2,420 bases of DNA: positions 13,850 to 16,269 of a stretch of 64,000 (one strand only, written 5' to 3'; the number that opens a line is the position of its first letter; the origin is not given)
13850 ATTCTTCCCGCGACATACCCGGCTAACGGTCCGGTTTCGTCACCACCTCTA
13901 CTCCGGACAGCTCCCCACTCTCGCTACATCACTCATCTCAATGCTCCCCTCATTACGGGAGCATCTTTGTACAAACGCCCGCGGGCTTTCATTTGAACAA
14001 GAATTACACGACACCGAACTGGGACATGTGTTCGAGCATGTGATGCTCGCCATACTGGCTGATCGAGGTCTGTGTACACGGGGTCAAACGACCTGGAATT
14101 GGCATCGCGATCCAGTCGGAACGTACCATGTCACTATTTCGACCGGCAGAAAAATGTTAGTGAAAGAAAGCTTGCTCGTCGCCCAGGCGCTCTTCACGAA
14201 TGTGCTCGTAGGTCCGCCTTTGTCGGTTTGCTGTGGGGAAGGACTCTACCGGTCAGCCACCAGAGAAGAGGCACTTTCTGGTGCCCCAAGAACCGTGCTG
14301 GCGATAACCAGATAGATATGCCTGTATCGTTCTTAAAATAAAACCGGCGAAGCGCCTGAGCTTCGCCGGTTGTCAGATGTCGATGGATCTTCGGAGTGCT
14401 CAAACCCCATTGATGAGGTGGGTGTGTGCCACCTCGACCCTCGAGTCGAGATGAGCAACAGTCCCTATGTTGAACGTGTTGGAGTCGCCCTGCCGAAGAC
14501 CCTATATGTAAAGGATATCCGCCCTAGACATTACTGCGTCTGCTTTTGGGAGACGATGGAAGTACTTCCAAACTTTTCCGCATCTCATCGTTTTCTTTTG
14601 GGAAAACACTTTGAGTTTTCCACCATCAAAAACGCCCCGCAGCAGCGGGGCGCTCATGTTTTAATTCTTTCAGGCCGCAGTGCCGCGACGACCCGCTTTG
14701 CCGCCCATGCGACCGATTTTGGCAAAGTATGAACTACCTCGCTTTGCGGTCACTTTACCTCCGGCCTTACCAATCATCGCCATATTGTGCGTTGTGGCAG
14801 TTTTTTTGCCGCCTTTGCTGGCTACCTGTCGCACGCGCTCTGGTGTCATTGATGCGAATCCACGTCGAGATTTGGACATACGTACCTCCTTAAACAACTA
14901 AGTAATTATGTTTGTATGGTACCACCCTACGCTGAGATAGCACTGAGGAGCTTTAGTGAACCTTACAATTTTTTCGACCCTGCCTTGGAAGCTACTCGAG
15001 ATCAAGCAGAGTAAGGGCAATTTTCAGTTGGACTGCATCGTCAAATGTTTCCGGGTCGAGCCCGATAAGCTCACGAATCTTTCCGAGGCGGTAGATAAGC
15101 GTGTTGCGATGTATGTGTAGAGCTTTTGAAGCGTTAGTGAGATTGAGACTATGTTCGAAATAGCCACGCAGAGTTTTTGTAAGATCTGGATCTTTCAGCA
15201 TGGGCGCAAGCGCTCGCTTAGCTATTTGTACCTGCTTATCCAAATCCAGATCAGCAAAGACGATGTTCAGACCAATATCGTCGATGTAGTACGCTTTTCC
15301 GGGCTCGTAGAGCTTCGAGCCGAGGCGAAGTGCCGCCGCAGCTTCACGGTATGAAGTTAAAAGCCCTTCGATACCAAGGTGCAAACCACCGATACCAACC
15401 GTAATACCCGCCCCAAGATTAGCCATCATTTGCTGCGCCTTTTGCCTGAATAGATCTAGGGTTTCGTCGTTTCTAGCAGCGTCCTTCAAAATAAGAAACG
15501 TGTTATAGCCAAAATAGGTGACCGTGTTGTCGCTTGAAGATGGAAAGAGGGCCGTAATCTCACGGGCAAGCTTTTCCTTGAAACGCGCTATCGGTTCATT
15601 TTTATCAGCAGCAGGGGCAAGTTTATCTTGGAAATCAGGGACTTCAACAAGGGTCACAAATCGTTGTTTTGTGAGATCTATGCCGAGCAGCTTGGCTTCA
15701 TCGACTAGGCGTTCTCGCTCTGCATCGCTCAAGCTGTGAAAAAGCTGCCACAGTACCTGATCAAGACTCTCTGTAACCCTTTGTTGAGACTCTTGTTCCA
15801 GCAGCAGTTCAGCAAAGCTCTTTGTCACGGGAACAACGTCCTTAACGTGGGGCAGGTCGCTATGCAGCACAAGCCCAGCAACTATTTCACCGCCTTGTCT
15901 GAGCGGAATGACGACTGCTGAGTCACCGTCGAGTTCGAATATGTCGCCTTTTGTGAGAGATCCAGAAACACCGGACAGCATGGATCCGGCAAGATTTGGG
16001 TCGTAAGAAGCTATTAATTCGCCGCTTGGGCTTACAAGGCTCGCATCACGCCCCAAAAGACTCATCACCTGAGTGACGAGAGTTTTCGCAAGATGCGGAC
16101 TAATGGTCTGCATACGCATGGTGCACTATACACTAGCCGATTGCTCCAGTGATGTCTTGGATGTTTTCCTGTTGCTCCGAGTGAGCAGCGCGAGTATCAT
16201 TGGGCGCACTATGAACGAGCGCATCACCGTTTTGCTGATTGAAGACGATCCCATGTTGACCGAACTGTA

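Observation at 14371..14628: ~260-nt ORF-free segment bracketed by two minus-strand intrinsic terminators - candidate small RNA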

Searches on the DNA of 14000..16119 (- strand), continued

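Call 58: search_with_rna_model(model_id=R1, sources=[window, L001, L002, L003, L004, L005, L006, L007, L008, L084, L164, L165, L166, L167, L169, L170, L172, L009, L010, L011, L012, L013, L014, L015, L016, L017, L018, L019, L020, L021, L022, L023, L024, L025, L026, L027, L028, L029, L030, L031, L032, L033, L034, L035, L036, L037, L038, L039, L040, L041, L042, L043, L044, L045, L046, L047, L048, L049, L050, L051, L052, L053, L085, L086, L087, L088, L089, L090, L091, L092, L093, L097], max_evalue=1, make_alignment=true)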
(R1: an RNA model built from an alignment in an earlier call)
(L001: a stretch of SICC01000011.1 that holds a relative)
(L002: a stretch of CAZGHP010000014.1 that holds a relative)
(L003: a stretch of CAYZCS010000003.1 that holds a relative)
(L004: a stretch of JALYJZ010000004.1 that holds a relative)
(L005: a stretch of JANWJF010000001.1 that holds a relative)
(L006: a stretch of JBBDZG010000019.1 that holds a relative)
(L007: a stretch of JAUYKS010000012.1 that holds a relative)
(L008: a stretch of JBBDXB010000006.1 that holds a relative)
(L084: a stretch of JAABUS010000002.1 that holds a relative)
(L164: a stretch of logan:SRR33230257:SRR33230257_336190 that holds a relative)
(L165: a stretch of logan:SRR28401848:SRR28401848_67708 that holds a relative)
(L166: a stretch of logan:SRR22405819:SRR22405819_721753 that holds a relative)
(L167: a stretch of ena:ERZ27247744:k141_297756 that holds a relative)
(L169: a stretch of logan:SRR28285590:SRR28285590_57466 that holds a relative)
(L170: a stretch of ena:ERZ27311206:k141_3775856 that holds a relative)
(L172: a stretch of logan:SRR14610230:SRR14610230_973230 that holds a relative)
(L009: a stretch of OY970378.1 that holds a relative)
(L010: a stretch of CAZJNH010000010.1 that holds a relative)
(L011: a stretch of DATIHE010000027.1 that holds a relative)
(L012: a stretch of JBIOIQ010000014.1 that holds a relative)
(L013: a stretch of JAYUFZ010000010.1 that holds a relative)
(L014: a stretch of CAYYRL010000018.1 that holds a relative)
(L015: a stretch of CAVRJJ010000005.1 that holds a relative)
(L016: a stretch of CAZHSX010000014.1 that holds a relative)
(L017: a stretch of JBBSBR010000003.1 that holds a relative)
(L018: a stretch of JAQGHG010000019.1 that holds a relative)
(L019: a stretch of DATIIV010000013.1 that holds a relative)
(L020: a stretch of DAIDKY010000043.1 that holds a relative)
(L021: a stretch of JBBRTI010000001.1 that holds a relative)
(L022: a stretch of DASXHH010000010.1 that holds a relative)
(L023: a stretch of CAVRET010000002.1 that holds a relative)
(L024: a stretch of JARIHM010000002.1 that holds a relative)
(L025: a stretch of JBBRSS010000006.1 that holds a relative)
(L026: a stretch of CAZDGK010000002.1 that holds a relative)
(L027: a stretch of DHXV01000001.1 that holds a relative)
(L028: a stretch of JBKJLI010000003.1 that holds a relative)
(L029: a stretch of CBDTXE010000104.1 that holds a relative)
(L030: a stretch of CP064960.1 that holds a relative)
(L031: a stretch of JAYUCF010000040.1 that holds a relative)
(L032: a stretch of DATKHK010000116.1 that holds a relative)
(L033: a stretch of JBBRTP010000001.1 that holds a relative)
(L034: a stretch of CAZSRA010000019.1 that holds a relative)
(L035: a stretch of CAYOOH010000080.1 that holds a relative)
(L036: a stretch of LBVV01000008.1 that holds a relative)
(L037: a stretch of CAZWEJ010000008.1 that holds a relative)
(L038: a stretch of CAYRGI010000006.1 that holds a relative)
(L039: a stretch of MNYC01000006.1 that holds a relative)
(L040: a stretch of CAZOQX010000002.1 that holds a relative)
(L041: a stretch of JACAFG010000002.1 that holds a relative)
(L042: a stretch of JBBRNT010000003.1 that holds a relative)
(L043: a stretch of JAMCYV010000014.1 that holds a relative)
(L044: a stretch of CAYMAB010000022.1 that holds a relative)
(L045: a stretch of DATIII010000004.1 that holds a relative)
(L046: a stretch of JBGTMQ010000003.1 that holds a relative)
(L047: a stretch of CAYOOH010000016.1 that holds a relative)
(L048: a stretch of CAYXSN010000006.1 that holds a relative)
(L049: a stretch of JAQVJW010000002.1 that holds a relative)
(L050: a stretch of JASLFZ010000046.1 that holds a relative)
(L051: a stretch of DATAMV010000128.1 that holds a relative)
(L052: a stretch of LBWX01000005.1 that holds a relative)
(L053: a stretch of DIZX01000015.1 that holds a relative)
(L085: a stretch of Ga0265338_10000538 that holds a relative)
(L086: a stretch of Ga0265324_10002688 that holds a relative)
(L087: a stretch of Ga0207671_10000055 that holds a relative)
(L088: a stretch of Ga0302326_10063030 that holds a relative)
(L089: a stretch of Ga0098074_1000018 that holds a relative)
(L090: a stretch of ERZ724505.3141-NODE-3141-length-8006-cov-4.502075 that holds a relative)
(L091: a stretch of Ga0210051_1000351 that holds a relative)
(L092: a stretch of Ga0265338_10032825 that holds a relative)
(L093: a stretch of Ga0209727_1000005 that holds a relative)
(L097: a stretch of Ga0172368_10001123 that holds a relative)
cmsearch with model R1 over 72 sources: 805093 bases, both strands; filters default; matches with E-value up to 1: 17.
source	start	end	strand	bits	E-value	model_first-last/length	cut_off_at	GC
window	14385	14502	-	148.7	2.9e-34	1-118/118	no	0.58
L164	4736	4853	+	65.6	3.7e-13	1-118/118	no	0.57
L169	4673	4793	+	60.2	8.3e-12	1-118/118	no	0.69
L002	7606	7720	+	51.7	1.2e-09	1-118/118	no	0.63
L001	6222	6343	+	50.2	3e-09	1-118/118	no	0.56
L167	4907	5028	+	45.6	4.1e-08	1-118/118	no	0.65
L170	4875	4996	+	42.3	2.9e-07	1-118/118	no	0.57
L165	4637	4756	+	40.1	1.1e-06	1-118/118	no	0.57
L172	4738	4856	+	38.4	2.9e-06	1-118/118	no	0.61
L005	7775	7894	+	37.5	4.9e-06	1-118/118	no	0.65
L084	5802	5921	+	35.4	1.7e-05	1-118/118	no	0.62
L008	7591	7709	+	32.4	9.5e-05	1-118/118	no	0.61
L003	7591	7709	+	32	0.00012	1-118/118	no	0.62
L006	7635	7754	+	29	0.00072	1-118/118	no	0.62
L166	4836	4955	+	28.8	0.0008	1-118/118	no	0.62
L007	7662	7778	+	28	0.0013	1-118/118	no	0.62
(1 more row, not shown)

Alignment A6: 17 matches aligned to the model, 161 columns, each read 5' to 3' on its own strand. Consensus structure (alignment columns), stored with it:
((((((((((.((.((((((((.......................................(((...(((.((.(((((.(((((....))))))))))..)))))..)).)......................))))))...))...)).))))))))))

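Call 60: search_with_rna_model(model_id=R1, sources=[window, L001, L002, L003, L005, L006, L007, L008, L084, L164, L165, L166, L167, L169, L170, L172], max_evalue=0.0005, make_alignment=true)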
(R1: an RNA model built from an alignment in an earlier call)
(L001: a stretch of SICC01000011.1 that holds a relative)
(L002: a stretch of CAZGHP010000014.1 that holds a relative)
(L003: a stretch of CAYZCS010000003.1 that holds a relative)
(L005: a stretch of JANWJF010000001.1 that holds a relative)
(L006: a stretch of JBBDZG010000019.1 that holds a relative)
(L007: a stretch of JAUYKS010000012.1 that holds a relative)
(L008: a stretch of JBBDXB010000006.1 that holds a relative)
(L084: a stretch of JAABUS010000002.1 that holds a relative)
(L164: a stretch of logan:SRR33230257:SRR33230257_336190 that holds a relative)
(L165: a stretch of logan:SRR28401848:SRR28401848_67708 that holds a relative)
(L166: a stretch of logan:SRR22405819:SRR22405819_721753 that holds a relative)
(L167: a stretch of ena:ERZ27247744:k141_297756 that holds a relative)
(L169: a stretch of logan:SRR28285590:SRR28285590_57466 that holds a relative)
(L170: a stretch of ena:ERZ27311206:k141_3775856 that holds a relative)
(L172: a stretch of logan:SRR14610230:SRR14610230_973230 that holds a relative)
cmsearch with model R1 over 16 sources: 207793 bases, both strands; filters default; matches with E-value up to 0.0005: 16.
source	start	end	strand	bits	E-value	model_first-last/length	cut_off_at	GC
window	14385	14502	-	148.7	7.4e-35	1-118/118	no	0.58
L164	4736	4853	+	65.6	9.4e-14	1-118/118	no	0.57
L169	4673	4793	+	60.2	2.1e-12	1-118/118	no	0.69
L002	7606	7720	+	51.7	3e-10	1-118/118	no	0.63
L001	6222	6343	+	50.2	7.6e-10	1-118/118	no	0.56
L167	4907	5028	+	45.6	1.1e-08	1-118/118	no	0.65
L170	4875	4996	+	42.3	7.4e-08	1-118/118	no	0.57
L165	4637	4756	+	40.1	2.8e-07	1-118/118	no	0.57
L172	4738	4856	+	38.4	7.5e-07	1-118/118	no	0.61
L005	7775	7894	+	37.5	1.3e-06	1-118/118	no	0.65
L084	5802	5921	+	35.4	4.3e-06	1-118/118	no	0.62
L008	7591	7709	+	32.4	2.5e-05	1-118/118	no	0.61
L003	7591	7709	+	32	3.1e-05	1-118/118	no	0.62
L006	7635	7754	+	29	0.00019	1-118/118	no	0.62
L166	4836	4955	+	28.8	0.00021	1-118/118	no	0.62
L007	7662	7778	+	28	0.00032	1-118/118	no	0.62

Alignment A7: 16 matches aligned to the model, 157 columns, each read 5' to 3' on its own strand. Consensus structure (alignment columns), stored with it:
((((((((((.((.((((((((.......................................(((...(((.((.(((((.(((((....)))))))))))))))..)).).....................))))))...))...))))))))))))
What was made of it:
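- On 6S RNA (SsrS): The rod is 115-125 nt (call 60), below the range.
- A covariance model built from the window sequence alone also finds all 16 full-length, at 28-66 bits and E = 1e-13 to 3e-4 (calls 58, 60).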

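Call 63: build_rna_model(alignment_id=A7)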
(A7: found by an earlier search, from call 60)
Model R2 built from alignment A7 (16 sequences, 157 columns); structure: stored with the alignment.
model positions 118; base pairs 38; branch points 0; effective number of sequences 2.45; information 0.59 bits per position. Calibrated on 0.2 Mb of random sequence (short: E-values are rough).
structure used (alignment columns):
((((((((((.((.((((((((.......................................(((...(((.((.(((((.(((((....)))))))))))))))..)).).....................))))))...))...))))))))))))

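Call 65: search_with_rna_model(model_id=R2, source=L175, max_evalue=10, filters=off, show_alignments=3)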
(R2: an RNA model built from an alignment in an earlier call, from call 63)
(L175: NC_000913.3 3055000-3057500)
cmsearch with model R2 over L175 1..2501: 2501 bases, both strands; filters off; matches with E-value up to 10: 16.
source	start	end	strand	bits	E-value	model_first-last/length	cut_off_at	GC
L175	1965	1988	+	8.1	0.49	1-118/118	no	0.62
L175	1965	1988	-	6.7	1.1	1-118/118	no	0.62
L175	2243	2324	-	5.9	1.7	1-118/118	no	0.49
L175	1790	1813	-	5.7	1.8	1-118/118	no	0.67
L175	255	316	-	5.6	2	1-118/118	no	0.55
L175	1790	1813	+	4.5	3.8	1-118/118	no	0.67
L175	2136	2156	-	4.2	4.3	1-118/118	no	0.67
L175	2249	2342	+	4.2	4.4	1-118/118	no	0.52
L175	670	703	-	4.2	4.4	1-118/118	no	0.59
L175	504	566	-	3.9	5.1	1-118/118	no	0.54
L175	36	69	+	3.8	5.3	1-118/118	no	0.56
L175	855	923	-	3.4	6.6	1-118/118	no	0.48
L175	298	333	+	3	8.7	1-118/118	no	0.58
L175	770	880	+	2.9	9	1-118/118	no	0.48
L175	370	380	-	2.8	9.5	1-118/118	no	0.73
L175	370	380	+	2.8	9.5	1-118/118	no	0.73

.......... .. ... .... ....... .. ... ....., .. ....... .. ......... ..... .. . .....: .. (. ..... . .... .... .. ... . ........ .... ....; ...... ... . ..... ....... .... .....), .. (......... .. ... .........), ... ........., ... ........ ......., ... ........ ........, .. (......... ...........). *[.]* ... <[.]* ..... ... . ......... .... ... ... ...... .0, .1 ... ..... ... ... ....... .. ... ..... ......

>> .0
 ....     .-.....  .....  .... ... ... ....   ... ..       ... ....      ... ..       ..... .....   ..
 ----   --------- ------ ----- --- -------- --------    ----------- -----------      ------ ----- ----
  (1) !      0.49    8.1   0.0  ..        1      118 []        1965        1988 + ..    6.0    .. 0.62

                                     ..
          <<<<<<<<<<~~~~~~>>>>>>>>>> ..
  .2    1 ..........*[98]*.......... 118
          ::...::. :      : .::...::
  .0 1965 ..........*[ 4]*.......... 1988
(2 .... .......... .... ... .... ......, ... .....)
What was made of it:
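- On 6S RNA (SsrS): The best matches elsewhere score 8 bits or less (call 65).
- Closest known: 6S RNA. Different: It is not detected reciprocally (call 65).
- The family model R2 does not detect E. coli ssrS with filters off (call 65). The reciprocal search fails (call 65).
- Tried and rejected: Negative (call 65).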

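Call 66: search_with_rna_model(model_id=R2, sources=[window, L004, L009, L010, L011, L012, L013, L014, L015, L016, L017, L018, L019, L020, L021, L022, L023, L024, L025, L026, L027, L028, L029, L030, L031, L032, L033, L034, L035, L036, L037, L038, L039, L040, L041, L042, L043, L044, L045, L046, L047, L048, L049, L050, L051, L052, L053, L083, L085, L086, L087, L088, L089, L090, L091, L092, L093, L094, L095, L096, L097, L098, L099, L100, L081, L082, L173, L174, L171, L168, L080], max_evalue=1)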
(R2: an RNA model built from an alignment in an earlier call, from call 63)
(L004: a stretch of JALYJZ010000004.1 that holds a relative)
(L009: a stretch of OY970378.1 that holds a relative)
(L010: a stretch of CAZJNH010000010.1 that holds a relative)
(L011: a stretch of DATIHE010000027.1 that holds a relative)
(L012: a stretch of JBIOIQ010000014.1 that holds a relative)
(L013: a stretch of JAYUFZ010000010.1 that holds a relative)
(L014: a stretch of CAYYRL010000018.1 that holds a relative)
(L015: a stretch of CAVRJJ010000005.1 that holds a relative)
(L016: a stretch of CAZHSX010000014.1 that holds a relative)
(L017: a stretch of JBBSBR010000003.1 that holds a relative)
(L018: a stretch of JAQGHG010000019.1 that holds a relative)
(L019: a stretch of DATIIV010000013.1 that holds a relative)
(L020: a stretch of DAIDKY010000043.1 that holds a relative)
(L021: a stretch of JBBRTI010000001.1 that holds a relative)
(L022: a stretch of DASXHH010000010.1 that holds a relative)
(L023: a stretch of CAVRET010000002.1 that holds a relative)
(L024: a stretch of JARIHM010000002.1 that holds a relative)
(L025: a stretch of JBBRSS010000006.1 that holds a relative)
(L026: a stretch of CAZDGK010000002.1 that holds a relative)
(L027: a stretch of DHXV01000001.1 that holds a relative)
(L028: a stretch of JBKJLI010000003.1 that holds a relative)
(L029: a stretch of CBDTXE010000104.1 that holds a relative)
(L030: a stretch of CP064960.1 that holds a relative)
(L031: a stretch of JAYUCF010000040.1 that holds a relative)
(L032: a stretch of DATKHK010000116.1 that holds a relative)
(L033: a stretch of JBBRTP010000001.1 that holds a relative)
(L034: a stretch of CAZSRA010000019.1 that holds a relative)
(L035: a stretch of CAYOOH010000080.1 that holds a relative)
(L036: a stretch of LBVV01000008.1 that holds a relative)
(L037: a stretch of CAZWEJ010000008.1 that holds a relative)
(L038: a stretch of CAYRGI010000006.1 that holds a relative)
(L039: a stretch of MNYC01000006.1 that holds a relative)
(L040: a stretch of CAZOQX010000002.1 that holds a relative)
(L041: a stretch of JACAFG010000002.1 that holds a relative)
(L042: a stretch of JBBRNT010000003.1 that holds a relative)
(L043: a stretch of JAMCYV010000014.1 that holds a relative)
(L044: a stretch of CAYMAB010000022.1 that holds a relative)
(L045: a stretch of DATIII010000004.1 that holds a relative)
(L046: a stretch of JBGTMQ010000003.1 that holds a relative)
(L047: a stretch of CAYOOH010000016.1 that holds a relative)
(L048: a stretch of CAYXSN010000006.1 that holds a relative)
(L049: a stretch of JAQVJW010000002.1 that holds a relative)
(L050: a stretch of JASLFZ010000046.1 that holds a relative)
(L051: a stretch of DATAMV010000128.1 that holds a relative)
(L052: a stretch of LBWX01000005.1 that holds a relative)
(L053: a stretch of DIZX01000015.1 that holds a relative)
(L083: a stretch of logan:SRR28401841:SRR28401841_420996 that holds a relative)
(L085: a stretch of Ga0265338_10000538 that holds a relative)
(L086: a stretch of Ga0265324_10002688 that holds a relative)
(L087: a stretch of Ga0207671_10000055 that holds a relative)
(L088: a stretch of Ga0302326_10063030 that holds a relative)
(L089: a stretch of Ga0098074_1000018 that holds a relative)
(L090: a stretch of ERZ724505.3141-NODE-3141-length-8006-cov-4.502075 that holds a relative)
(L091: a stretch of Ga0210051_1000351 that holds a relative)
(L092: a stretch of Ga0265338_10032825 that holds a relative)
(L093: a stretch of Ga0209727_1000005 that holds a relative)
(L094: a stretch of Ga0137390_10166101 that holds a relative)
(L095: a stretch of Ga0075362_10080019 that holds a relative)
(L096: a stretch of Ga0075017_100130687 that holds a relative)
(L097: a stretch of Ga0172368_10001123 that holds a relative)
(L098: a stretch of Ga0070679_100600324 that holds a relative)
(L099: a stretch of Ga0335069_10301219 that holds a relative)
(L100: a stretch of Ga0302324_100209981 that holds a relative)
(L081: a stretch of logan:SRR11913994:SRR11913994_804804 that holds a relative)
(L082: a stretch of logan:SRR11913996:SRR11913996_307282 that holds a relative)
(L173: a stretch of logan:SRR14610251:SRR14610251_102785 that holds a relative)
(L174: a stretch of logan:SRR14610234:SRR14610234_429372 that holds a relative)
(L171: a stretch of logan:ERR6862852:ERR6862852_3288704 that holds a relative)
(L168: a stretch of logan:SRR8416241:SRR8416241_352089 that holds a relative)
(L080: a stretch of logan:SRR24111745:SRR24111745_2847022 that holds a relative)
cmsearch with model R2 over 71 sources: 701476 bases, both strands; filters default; matches with E-value up to 1: 4.
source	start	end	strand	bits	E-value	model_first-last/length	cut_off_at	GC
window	14385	14502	-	120.8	9.4e-26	1-118/118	no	0.58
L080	2136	2253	+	120.8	9.4e-26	1-118/118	no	0.58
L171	3317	3438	+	83.5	9.1e-17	1-118/118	no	0.57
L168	3495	3616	+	81.7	2.5e-16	1-118/118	no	0.65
